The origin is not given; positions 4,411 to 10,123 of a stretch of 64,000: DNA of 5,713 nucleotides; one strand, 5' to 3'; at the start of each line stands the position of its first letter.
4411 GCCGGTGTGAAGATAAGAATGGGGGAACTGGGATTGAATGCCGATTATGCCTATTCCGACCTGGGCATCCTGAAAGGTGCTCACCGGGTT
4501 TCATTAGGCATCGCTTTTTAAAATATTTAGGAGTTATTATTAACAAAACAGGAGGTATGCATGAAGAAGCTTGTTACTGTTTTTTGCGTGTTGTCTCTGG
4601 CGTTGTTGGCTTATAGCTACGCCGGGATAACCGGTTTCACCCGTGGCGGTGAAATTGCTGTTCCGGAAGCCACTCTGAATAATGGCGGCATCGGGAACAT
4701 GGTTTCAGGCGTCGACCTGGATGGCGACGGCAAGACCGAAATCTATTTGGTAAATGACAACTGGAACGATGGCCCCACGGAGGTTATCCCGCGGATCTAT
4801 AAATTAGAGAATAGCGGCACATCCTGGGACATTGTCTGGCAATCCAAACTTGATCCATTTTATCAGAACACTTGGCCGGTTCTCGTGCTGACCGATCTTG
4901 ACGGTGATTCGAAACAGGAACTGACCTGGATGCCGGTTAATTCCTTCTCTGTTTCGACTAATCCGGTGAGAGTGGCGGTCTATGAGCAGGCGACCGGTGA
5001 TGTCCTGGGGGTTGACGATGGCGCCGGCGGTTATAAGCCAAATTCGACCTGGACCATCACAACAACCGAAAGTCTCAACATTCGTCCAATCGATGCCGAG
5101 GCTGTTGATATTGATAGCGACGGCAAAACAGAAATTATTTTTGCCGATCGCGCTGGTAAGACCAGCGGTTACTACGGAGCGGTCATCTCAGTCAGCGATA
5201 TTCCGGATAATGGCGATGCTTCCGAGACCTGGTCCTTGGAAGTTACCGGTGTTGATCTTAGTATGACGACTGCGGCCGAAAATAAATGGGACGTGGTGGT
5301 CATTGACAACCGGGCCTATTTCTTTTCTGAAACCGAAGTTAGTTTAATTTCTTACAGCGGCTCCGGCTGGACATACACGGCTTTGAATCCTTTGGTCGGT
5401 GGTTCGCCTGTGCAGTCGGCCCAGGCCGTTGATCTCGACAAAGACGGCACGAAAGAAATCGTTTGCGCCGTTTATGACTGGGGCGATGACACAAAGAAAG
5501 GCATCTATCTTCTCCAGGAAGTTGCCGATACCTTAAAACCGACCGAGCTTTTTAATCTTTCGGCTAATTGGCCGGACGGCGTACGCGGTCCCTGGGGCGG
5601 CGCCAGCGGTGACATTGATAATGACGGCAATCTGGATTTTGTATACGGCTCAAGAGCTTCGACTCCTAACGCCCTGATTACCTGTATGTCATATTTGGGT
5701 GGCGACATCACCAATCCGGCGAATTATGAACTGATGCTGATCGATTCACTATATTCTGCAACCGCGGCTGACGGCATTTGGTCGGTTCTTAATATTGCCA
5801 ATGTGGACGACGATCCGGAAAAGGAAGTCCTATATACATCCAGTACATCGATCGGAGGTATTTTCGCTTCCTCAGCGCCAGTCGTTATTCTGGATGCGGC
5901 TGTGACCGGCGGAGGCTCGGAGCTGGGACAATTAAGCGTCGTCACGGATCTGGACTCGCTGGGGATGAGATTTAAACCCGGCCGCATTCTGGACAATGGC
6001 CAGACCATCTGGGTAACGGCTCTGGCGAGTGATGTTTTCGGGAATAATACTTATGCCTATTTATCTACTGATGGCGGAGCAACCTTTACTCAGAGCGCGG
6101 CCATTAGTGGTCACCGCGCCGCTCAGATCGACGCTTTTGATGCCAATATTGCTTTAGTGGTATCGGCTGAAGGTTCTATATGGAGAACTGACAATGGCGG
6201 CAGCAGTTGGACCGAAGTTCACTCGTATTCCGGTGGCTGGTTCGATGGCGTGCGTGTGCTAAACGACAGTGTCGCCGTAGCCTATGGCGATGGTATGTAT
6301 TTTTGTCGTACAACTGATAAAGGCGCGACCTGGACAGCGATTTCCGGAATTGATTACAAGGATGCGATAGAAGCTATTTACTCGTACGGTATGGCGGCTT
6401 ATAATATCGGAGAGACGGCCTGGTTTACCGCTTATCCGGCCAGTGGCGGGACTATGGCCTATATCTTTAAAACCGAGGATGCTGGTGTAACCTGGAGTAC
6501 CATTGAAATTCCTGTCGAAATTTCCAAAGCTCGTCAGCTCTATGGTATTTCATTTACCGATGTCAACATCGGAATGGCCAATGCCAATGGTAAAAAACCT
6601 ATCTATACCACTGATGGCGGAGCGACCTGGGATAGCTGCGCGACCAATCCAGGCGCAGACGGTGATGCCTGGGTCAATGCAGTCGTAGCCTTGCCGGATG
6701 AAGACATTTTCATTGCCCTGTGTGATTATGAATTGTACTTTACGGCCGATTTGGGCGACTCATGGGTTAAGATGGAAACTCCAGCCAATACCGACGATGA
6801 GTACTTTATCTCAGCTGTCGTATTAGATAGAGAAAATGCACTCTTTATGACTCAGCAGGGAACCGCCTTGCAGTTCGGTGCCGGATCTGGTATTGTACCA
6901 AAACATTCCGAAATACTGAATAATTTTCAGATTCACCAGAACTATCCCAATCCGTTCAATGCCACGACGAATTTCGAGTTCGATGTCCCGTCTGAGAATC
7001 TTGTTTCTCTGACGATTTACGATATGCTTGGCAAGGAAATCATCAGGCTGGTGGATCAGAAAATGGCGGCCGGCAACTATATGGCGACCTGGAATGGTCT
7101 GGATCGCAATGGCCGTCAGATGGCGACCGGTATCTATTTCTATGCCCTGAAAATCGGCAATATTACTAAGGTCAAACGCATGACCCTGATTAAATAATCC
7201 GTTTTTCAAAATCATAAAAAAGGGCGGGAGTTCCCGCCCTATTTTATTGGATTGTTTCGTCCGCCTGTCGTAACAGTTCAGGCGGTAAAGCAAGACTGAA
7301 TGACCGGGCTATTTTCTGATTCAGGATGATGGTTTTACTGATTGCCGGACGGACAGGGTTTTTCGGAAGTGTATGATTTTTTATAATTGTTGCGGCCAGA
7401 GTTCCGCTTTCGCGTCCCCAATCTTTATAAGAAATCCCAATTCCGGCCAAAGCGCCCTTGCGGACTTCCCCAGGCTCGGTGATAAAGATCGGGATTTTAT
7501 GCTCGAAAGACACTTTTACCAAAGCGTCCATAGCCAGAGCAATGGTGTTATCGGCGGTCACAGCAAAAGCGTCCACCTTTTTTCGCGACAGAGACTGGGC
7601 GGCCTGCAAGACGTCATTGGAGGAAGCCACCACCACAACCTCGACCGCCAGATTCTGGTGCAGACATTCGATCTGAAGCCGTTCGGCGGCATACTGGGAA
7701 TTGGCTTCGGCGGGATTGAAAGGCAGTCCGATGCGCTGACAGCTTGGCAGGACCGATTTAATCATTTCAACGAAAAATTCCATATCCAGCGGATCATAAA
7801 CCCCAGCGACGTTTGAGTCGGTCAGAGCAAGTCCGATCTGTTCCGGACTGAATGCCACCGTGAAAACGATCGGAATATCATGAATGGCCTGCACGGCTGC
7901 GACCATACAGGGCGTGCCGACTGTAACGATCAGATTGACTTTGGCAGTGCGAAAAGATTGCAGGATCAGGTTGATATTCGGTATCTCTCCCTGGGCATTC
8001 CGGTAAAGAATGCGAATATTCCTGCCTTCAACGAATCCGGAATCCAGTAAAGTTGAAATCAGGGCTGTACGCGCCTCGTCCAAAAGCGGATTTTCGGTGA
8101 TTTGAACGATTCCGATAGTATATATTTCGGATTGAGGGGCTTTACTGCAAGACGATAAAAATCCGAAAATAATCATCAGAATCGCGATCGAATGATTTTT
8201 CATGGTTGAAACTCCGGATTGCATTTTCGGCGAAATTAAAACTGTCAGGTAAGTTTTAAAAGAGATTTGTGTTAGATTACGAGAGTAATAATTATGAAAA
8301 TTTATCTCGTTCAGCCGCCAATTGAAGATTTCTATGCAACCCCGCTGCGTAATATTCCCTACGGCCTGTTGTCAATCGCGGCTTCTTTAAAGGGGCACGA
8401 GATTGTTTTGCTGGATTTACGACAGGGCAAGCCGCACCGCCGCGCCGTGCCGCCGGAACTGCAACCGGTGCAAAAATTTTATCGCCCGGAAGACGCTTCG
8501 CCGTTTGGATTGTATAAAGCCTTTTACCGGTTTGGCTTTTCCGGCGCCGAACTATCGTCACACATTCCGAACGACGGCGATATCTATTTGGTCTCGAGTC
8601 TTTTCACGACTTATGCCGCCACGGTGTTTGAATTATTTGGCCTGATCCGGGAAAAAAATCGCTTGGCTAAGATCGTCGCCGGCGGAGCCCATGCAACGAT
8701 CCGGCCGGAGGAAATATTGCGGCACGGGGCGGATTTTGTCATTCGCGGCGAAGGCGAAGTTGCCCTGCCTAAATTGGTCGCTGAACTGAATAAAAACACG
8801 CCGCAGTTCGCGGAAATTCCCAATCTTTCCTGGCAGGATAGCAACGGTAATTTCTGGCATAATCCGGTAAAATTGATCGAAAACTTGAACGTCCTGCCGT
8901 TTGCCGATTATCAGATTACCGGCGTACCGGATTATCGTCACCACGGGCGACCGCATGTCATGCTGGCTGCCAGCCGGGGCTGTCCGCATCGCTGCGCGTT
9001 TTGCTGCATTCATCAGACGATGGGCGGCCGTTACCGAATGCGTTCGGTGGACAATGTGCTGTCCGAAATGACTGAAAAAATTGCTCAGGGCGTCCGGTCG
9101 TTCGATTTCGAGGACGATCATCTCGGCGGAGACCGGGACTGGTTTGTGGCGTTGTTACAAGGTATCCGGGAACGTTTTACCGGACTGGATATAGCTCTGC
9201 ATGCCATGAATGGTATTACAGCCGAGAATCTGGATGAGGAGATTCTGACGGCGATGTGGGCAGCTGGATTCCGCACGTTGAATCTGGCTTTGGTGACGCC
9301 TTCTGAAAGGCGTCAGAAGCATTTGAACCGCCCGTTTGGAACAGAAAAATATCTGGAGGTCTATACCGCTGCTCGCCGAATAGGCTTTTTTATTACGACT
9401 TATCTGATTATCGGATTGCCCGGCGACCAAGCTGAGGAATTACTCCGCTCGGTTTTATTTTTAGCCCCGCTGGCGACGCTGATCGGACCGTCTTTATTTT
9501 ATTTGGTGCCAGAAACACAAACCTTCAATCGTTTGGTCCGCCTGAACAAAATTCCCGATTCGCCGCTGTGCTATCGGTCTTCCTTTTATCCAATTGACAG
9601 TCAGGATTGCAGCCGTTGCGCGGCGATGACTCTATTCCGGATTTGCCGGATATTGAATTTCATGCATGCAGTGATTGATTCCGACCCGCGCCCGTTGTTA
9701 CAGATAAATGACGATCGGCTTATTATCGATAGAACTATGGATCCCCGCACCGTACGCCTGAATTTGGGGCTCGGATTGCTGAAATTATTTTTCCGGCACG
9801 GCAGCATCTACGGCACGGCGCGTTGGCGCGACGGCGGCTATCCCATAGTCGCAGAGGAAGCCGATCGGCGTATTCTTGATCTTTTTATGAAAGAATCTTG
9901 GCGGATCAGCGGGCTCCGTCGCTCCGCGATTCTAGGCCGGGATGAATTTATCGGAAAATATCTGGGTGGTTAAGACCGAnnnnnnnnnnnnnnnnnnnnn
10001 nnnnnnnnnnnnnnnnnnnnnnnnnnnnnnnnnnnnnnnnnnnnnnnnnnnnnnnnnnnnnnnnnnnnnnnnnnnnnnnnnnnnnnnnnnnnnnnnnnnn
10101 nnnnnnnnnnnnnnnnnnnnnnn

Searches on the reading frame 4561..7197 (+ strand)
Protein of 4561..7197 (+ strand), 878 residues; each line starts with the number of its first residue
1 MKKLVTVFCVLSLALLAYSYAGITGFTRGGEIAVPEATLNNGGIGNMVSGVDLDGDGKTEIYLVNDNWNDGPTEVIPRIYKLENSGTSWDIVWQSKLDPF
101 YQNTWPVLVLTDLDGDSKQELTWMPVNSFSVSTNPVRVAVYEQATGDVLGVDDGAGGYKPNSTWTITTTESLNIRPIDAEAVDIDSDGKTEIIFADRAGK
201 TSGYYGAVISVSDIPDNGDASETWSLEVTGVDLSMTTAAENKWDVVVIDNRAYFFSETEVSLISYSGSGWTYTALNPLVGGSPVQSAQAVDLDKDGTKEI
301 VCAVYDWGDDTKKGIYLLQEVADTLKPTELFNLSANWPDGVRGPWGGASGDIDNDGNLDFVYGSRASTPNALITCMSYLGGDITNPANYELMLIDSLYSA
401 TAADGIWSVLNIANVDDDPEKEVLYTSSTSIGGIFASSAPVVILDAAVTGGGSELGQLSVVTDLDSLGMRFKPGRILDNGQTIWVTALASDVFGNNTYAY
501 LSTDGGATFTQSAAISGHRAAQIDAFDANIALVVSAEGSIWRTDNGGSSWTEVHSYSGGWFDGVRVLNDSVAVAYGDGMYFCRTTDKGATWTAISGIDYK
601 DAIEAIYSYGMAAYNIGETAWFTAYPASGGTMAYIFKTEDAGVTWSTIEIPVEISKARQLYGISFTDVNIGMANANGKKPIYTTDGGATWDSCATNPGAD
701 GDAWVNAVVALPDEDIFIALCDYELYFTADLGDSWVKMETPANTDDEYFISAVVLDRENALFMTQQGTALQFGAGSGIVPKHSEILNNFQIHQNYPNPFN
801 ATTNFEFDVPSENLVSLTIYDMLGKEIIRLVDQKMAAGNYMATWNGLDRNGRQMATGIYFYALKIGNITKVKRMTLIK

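Call 41: search_protein_families(library=pfam, proteins=[window:4561-7197:+], max_evalue=0.00001)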
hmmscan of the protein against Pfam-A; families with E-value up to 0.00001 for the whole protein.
window:4561-7197:+ (878 aa): 6 families
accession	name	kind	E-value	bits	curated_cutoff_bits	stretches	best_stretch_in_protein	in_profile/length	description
PF15902.12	Sortilin-Vps10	-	1.6e-14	54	33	1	635-743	3-117/446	Sortilin, neurotensin receptor 3,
PF13517.12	FG-GAP_3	-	4.4e-12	46.9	26.9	0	52-121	1-59/61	FG-GAP-like repeat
PF01839.29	FG-GAP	-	5.1e-10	39.5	22.1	0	48-68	5-25/37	FG-GAP repeat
PF14870.12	PSII_BNR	-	5.2e-08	32.9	27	0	643-768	7-126/303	Photosynthesis system II assembly factor YCF48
PF18962.6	Por_Secre_tail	-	4.8e-07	30.4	27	1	795-874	2-73/75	Secretion system C-terminal sorting domain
PF13860.13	FlgD_ig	-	1.3e-06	28.7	27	1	804-860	13-70/79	FlgD Ig-like domain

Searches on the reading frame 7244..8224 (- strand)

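Call 41: search_protein_families(library=pfam, proteins=[window:7244-8224:-], max_evalue=0.00001)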
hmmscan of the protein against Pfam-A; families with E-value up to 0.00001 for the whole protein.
window:7244-8224:- (326 aa): 1 family
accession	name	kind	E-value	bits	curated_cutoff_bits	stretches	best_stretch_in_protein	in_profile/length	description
PF04392.18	ABC_sub_bind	-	1.6e-51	175.7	25.9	1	37-324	2-292/293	ABC transporter substrate binding protein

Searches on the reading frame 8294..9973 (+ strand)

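Call 41: search_protein_families(library=pfam, proteins=[window:8294-9973:+], max_evalue=0.00001)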
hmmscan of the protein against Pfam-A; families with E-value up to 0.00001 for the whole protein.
window:8294-9973:+ (559 aa): 2 families
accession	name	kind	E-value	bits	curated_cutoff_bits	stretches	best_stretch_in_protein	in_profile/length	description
PF04055.27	Radical_SAM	-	3.2e-17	63.7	29.5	1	227-389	4-165/166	Radical SAM superfamily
PF02310.24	B12-binding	-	3.4e-13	49.9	32.1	1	96-161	53-120/121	B12 binding domain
